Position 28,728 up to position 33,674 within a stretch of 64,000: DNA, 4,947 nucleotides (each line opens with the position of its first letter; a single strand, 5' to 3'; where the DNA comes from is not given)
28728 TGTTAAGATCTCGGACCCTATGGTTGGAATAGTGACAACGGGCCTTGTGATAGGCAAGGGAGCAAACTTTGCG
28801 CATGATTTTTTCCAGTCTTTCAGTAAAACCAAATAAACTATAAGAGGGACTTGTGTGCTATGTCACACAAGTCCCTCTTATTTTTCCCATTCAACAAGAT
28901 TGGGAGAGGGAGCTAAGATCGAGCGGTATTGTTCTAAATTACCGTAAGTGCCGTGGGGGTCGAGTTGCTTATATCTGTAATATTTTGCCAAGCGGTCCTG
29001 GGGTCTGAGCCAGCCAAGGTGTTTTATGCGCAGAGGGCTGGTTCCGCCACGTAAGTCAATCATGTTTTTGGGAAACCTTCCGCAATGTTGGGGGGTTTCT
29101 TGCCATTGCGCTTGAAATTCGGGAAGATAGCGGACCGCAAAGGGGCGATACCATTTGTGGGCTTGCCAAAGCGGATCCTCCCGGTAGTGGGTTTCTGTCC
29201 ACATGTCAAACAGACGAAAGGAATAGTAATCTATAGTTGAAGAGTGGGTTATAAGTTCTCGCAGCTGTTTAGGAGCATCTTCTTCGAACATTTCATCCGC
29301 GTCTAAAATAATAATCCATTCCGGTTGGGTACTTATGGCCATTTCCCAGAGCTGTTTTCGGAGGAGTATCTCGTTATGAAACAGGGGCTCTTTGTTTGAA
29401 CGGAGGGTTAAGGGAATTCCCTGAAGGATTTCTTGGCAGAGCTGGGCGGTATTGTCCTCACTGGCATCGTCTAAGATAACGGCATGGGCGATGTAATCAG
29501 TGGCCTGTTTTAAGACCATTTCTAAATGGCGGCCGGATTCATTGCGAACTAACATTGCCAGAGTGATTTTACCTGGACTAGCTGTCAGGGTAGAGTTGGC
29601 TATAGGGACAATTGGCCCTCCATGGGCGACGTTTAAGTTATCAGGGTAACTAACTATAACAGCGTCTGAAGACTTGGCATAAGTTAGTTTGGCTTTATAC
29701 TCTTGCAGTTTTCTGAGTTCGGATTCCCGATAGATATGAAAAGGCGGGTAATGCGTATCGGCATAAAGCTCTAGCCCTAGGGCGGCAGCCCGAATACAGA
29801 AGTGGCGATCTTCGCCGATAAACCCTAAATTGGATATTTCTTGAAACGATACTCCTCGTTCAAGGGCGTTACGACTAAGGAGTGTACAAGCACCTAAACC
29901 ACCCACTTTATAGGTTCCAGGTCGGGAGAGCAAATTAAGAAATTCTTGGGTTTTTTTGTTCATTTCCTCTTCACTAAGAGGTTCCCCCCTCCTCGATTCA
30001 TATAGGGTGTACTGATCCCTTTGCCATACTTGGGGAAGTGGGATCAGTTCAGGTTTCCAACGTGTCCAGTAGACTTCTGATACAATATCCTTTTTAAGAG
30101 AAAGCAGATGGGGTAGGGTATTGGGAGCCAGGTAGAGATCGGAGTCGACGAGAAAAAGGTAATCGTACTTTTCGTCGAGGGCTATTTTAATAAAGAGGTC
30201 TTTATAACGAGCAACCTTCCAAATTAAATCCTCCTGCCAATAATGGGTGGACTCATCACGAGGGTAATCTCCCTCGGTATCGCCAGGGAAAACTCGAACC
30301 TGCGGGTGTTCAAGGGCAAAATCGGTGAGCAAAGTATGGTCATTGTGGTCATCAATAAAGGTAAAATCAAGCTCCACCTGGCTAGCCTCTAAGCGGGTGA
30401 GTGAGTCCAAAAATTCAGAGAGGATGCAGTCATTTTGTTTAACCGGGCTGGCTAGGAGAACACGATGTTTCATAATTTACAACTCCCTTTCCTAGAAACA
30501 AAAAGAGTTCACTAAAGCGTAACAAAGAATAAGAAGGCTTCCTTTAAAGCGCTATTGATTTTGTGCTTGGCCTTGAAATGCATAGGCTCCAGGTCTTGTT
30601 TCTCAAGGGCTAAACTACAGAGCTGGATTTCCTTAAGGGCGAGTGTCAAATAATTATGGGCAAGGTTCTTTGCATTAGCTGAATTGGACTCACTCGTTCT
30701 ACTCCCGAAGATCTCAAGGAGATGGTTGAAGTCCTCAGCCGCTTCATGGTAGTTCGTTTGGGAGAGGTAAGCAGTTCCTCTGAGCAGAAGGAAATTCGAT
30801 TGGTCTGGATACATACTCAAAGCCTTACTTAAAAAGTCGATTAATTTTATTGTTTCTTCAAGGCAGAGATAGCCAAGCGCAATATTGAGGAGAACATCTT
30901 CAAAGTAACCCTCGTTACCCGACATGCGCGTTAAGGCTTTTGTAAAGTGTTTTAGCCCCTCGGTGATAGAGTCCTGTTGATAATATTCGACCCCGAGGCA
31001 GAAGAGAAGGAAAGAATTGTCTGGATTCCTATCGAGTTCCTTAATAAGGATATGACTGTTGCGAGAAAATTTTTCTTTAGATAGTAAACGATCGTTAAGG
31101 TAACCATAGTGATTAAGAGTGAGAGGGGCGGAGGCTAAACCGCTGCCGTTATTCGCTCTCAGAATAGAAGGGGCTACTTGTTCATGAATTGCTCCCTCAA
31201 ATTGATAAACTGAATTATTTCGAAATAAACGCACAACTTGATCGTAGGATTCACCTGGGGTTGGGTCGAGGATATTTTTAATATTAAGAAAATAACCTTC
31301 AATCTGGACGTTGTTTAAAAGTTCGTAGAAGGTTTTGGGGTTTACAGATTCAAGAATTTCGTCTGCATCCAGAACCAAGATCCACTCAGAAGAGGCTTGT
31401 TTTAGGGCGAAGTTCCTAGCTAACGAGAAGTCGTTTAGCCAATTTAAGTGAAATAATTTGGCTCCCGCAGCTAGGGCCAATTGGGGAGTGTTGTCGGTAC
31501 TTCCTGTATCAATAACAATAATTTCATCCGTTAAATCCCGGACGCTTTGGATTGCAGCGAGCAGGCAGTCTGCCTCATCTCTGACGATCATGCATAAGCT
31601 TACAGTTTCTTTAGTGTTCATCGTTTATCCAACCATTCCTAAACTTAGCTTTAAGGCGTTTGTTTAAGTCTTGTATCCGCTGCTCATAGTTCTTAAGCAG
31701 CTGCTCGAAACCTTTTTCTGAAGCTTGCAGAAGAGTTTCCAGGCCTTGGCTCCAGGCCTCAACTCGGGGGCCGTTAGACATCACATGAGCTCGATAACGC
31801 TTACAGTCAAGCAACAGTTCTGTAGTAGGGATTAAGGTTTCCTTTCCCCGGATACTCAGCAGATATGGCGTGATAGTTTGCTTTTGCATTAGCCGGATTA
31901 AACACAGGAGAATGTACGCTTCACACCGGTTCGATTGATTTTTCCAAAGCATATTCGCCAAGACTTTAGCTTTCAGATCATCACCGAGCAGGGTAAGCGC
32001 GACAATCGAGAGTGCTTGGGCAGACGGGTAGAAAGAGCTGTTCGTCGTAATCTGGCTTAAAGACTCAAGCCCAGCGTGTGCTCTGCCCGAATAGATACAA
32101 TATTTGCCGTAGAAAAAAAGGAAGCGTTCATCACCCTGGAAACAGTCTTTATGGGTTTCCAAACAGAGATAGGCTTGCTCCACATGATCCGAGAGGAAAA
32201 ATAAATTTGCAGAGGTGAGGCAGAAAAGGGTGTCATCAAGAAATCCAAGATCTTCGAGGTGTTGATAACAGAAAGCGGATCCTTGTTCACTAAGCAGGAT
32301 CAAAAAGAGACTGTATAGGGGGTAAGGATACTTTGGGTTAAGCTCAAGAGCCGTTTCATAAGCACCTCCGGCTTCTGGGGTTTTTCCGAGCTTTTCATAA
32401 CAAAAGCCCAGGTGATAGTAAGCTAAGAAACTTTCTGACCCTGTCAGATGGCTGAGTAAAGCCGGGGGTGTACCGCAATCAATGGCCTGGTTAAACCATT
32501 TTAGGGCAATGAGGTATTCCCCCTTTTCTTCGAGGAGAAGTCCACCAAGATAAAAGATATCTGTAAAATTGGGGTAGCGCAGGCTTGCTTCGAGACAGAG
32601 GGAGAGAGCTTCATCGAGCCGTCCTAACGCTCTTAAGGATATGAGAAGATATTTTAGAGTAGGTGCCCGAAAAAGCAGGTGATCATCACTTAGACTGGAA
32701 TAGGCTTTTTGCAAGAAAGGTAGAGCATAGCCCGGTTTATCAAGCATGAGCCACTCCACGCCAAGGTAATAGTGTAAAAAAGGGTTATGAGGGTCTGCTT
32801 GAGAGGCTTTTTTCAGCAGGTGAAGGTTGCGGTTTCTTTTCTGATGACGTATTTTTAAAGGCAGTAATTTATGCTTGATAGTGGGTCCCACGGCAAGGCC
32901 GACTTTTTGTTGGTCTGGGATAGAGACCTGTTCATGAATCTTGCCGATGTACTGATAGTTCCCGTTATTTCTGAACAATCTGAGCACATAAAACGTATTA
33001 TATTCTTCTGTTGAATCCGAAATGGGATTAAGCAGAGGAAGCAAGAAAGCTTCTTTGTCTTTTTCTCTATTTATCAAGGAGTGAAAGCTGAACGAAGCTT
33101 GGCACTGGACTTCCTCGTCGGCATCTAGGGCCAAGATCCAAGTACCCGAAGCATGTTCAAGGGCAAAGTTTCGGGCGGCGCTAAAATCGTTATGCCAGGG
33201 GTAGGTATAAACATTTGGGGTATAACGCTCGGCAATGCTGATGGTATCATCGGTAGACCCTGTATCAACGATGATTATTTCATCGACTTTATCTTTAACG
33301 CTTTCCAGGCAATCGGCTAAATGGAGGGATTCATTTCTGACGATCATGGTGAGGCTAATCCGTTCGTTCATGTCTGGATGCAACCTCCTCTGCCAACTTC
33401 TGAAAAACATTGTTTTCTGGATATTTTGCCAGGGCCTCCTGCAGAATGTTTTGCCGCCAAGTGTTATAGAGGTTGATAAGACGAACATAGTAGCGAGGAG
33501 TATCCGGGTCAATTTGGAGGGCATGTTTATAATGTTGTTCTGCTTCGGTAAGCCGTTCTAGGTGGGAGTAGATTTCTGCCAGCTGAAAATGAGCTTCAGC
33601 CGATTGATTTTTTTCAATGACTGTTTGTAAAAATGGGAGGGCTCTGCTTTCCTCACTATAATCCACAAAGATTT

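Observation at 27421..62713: A ~35 kb mosaic island of soluble glycosyltransferases, nucleotide-sugar genes and uncharacterised structural proteins with no export machinery: probable mother-cell protein-glycosylation / spore-surface system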

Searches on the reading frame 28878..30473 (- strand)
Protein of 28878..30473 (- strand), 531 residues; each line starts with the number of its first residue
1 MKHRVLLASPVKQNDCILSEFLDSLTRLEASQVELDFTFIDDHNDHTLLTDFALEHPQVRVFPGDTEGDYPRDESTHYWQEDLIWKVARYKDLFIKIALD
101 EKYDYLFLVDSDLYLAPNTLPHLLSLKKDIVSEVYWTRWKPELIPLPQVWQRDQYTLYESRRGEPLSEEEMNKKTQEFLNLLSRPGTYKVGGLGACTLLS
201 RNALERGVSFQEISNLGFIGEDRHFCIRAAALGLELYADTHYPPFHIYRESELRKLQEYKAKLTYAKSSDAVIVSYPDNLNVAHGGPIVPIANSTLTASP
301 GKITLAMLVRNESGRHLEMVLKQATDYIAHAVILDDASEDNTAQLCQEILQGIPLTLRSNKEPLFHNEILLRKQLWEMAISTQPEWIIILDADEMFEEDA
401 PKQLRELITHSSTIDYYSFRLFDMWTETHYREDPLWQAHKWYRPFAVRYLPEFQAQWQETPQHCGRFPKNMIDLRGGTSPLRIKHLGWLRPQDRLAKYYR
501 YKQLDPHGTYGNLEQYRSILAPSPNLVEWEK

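Call 5: search_protein_families(library=pfam, proteins=[window:28878-30473:-], max_evalue=0.01)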
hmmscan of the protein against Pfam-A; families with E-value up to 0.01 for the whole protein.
window:28878-30473:- (531 aa): 4 families
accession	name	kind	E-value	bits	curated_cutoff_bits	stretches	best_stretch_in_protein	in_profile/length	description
PF00535.33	Glycos_transf_2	-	3.4e-10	40.5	23.3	1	317-435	17-130/168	Glycosyl transferase family 2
PF13704.12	Glyco_tranf_2_4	-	2.5e-06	28.3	27.5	1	323-407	13-97/98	Glycosyl transferase family 2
PF13632.12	Glyco_trans_2_3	-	0.00021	21.6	27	0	193-266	73-140/198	Glycosyl transferase family group 2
PF03452.20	Anp1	-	0.00047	20.1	28.8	0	2-137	20-172/263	Anp1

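Call 36: search_protein_families(library=ncbifam, proteins=[window:28878-30473:-], max_evalue=0.1)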
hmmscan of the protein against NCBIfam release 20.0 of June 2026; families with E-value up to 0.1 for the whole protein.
window:28878-30473:- (531 aa): 3 families
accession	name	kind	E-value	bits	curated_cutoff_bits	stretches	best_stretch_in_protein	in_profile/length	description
TIGR03469.1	HpnB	hypoth_equivalog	0.0062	15.6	379.25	1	314-410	60-159/386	hopene-associated glycosyltransferase HpnB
TIGR04195.1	S_glycosyl_SunS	equivalog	0.023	13.6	350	1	302-402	58-150/421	SunS family peptide S-glycosyltransferase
TIGR04283.1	glyco_like_mftF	equivalog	0.067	12.8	182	0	320-420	17-110/221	TIGR04283 family arsenosugar biosynthesis glycosyltransferase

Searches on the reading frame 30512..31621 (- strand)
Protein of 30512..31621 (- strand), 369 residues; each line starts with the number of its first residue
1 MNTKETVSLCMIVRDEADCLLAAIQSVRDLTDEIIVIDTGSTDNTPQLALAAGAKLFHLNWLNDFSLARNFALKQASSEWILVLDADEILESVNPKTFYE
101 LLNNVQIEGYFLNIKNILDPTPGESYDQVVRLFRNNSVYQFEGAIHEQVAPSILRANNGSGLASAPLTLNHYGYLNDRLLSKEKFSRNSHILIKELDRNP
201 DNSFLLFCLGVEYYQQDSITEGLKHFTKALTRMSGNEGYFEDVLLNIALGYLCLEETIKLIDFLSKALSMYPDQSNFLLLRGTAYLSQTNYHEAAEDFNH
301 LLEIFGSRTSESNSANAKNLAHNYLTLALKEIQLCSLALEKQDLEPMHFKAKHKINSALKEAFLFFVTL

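Call 5: search_protein_families(library=pfam, proteins=[window:30512-31621:-], max_evalue=0.01)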
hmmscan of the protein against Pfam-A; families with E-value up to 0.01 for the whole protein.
window:30512-31621:- (369 aa): 8 families
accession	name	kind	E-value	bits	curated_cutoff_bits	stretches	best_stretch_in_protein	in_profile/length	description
PF00535.33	Glycos_transf_2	-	2.5e-18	67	23.3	1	8-109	1-107/168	Glycosyl transferase family 2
PF07719.23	TPR_2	-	2.3e-08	34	27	0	278-305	4-31/34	Tetratricopeptide repeat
PF13704.12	Glyco_tranf_2_4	-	5.6e-07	30.4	27.5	1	14-90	1-84/98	Glycosyl transferase family 2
PF00515.34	TPR_1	-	1.8e-06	28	27.8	0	206-231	4-29/34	Tetratricopeptide repeat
PF13431.12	TPR_17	-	8.9e-06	26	24.4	0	265-294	3-32/34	Tetratricopeptide repeat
PF13424.12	TPR_12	-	0.00023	21.7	30.1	0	278-324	6-51/77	Tetratricopeptide repeat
PF23914.1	TPR_CcmH_CycH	-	0.002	18.4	42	0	183-236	101-154/158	Cytochrome c-type biogenesis protein H TPR domain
PF13181.12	TPR_8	-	0.0059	17.1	25.7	0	278-304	4-30/34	Tetratricopeptide repeat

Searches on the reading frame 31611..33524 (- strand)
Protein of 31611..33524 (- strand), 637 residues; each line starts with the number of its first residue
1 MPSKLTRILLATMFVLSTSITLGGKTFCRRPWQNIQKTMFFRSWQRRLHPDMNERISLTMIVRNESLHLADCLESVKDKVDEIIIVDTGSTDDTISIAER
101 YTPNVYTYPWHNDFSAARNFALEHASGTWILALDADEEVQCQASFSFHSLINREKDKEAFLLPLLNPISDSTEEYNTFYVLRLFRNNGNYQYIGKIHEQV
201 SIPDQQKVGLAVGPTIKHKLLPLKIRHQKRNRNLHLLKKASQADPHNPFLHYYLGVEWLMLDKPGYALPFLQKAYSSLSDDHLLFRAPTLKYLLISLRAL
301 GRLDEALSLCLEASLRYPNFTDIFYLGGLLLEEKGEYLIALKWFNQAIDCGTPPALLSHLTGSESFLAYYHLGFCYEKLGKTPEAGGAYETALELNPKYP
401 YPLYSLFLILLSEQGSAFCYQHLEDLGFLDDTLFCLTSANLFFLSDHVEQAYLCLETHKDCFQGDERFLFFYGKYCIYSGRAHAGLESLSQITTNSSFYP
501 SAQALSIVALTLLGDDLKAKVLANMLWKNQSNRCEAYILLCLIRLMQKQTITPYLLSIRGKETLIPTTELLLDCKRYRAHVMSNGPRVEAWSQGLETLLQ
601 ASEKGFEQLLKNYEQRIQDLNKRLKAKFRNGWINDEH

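Call 5: search_protein_families(library=pfam, proteins=[window:31611-33524:-], max_evalue=0.01)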
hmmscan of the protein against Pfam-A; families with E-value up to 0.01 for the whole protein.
window:31611-33524:- (637 aa): 13 families
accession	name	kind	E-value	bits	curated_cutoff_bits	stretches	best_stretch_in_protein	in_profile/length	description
PF00535.33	Glycos_transf_2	-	1.9e-18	67.4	23.3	1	58-140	2-92/168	Glycosyl transferase family 2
PF00515.34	TPR_1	-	2.6e-12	46.4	27.8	1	368-399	3-34/34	Tetratricopeptide repeat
PF07719.23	TPR_2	-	4.4e-12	45.6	27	1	367-399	2-34/34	Tetratricopeptide repeat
PF13431.12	TPR_17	-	1.2e-09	38.1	24.4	0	388-413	1-25/34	Tetratricopeptide repeat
PF13432.12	TPR_16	-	9.6e-07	29.6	32.7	0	296-350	6-60/65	Tetratricopeptide repeat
PF13428.12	TPR_14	-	2.1e-06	28.3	23.5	0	368-401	3-36/44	Tetratricopeptide repeat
PF13424.12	TPR_12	-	2.2e-06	28.2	30.1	0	367-396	4-33/77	Tetratricopeptide repeat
PF13704.12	Glyco_tranf_2_4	-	5.5e-06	27.2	27.5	1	63-137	1-82/98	Glycosyl transferase family 2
PF13414.12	TPR_11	-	9.9e-06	25.6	26.8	1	378-406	6-34/42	TPR repeat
PF13181.12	TPR_8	-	1.6e-05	25.1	25.7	1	368-399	3-34/34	Tetratricopeptide repeat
PF13174.12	TPR_6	-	8.9e-05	23.3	26.3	1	368-398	2-32/33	Tetratricopeptide repeat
PF14559.12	TPR_19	-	0.00024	21.8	25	0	368-400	27-59/68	Tetratricopeptide repeat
PF13176.12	TPR_7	-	0.0045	17.4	27.9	0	368-396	1-29/36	Tetratricopeptide repeat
